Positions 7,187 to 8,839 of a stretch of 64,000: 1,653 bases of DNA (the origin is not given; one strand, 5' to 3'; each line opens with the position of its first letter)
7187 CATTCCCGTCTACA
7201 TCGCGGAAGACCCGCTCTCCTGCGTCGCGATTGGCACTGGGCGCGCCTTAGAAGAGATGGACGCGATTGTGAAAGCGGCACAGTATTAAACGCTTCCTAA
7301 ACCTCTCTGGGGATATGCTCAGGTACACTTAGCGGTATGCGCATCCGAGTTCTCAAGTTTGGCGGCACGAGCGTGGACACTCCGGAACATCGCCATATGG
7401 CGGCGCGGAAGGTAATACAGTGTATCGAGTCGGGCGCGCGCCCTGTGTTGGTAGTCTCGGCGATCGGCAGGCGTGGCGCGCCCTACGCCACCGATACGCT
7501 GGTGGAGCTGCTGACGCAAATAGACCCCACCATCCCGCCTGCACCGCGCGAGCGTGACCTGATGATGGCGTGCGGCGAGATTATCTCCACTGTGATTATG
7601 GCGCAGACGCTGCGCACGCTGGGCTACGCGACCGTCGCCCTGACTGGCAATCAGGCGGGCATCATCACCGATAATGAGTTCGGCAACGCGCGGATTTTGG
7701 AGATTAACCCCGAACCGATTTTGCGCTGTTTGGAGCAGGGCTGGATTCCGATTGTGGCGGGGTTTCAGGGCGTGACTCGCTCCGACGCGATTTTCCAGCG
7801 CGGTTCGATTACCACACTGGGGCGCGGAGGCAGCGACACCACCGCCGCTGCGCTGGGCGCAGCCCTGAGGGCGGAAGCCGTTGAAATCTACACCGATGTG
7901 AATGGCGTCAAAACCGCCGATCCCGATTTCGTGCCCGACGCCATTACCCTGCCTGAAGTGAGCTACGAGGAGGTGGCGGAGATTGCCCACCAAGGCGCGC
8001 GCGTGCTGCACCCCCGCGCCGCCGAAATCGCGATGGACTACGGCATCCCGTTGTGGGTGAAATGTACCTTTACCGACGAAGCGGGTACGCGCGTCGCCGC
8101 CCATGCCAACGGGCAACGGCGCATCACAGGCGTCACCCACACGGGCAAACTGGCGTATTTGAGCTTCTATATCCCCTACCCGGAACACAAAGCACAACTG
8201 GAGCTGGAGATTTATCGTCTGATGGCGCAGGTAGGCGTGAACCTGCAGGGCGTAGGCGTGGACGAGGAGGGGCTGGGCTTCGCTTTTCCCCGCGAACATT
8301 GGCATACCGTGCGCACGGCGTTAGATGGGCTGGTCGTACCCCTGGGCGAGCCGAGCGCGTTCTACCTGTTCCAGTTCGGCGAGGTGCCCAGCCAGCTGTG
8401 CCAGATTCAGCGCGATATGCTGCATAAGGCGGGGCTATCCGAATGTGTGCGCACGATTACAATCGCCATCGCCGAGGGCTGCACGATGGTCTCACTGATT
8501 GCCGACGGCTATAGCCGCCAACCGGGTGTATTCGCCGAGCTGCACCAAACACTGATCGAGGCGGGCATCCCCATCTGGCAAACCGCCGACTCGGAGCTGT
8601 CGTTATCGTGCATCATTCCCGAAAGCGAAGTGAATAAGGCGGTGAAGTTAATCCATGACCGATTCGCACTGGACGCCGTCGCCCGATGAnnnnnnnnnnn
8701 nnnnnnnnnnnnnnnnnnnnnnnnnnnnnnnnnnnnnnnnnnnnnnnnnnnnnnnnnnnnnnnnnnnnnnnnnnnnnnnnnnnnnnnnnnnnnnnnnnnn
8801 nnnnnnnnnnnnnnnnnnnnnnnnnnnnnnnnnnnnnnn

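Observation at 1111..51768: Widespread leaderless-type gene starts: a GGTAnnnT -10 box sits 6-10 nt upstream of the start codon with no Shine-Dalgarno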

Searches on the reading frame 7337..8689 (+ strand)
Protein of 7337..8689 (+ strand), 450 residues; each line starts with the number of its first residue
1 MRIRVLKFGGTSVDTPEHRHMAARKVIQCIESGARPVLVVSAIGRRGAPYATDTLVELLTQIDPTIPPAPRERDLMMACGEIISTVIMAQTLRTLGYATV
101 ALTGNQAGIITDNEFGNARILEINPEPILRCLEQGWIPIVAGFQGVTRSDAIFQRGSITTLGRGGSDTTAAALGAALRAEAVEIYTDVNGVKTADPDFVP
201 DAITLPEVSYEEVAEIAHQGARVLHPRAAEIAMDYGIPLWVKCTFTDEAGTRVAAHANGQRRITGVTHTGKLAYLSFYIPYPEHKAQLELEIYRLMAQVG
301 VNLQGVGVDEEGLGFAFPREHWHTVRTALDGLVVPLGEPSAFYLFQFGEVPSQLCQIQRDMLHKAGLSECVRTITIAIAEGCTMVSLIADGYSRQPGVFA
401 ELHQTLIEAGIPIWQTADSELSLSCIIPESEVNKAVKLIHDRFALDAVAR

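Call 6: find_encoding_contigs(protein=window:7337-8689:+, flank=10000, max_places=6)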
Protein window:7337-8689:+ (450 aa): 2 contigs read that carry it; 2 places shown.
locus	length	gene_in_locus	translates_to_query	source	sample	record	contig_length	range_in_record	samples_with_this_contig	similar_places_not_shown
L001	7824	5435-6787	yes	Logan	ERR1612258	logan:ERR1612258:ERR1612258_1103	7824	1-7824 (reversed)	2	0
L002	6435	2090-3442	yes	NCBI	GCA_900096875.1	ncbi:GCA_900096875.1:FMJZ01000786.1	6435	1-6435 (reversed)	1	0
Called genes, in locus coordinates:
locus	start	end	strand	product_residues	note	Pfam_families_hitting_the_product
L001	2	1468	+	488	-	?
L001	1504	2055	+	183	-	-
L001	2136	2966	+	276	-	PF07963:N_methyl, PF07596:SBP_bac_10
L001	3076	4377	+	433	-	PF00275:EPSP_synthase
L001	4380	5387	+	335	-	PF06723:MreB_Mbl, PF00022:Actin (weak), PF11104:PilM_2 (faint), PF00012:HSP70, PF14450:FtsA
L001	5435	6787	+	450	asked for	PF00696:AA_kinase, PF13840:ACT_7, PF22468:ACT_9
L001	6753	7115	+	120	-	PF09527:ATPase_gene1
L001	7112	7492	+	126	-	-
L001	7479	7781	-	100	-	PF18902:DUF5658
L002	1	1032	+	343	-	?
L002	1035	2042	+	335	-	PF06723:MreB_Mbl, PF00022:Actin (weak), PF11104:PilM_2 (faint), PF00012:HSP70, PF14450:FtsA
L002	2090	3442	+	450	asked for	PF00696:AA_kinase, PF13840:ACT_7, PF22468:ACT_9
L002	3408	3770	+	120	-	PF09527:ATPase_gene1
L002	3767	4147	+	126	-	-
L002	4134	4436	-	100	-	PF18902:DUF5658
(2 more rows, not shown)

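Call 10: find_related_loci(query=window:7337-8689:+, collection=genome_contigs, flank=10000)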
Query window:7337-8689:+ (450 aa) in genome_contigs; peptide patterns used: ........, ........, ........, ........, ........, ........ (x = any residue, [..] = any of these).
339 stretches matched a pattern; 241 encode a relative of the query (tblastn E <= 1e-3); the best 80 are kept; 80 distinct loci.
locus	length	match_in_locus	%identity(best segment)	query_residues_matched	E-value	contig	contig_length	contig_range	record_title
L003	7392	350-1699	96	1-450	0e+0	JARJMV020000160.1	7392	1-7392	MAG: bacterium isolate MAG_7 k141_7328, whole genome shotgun sequence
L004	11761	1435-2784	96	1-450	0e+0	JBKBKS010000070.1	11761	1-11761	MAG: Fimbriimonadales bacterium isolate 21I_052.bin.29 NODE_70_length_11761_cov_4.444711, whole genome shotgun sequence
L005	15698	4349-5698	95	1-450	0e+0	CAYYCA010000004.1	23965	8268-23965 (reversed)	MAG TPA_asm: uncultured Fimbriimonadales bacterium isolate binchicken_co170_10 genome assembly, contig: NODE_602_length_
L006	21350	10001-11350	94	1-450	0e+0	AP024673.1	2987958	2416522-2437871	MAG: Fimbriimonadales bacterium KatS3mg018 DNA, complete genome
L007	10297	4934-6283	94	1-450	0e+0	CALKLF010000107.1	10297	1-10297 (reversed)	MAG: uncultured Fimbriimonadales bacterium isolate R1_Bin_Bin_75_sub_1 genome assembly, contig: c_000002636815, whole ge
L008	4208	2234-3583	93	1-450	0e+0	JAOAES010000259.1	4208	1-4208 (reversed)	MAG: Fimbriimonadales bacterium isolate SKW266 k141_325259, whole genome shotgun sequence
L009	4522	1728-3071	93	1-448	0e+0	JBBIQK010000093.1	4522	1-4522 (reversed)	MAG: Armatimonadota bacterium isolate CYS170214_bin_324 NODE_4139_length_4522_cov_94.8837, whole genome shotgun sequence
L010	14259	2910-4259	92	1-450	0e+0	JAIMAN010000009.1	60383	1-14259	MAG: Armatimonadota bacterium isolate HOT.MAX.079 NODE_493_length_60383_cov_10.443820, whole genome shotgun sequence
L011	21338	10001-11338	93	1-446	0e+0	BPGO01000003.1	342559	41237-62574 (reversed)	MAG: Fimbriimonadales bacterium KatS3mg016 DNA, contig_651, whole genome shotgun sequence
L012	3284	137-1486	92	1-450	0e+0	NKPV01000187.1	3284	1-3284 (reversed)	MAG: Armatimonadetes bacterium JP3_11 k99_90178, whole genome shotgun sequence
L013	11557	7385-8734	88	1-450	0e+0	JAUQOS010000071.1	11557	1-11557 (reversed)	MAG: Armatimonadota bacterium isolate BF2.bins.106.201808 NODE_3696_length_11557_cov_55.929134, whole genome shotgun seq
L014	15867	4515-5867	83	1-450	0e+0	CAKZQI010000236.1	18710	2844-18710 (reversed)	MAG TPA_asm: uncultured Armatimonadetes bacterium isolate SRR5214706_bin.128_CONCOCT_v1.1_MAG genome assembly, contig: E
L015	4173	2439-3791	83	1-450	0e+0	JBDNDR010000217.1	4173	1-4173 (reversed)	MAG: Fimbriimonadales bacterium isolate RM_bin21_OCT21 C217, whole genome shotgun sequence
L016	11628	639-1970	80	1-443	0e+0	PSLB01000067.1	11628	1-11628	MAG: Armatimonadota bacterium isolate ERB_34_2 NODE_1564_length_11628_cov_4.242102, whole genome shotgun sequence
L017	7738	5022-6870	82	1-449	0e+0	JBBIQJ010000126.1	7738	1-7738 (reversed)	MAG: Armatimonadota bacterium isolate EPF170215_bin_323 NODE_1364_length_7738_cov_3.21114, whole genome shotgun sequence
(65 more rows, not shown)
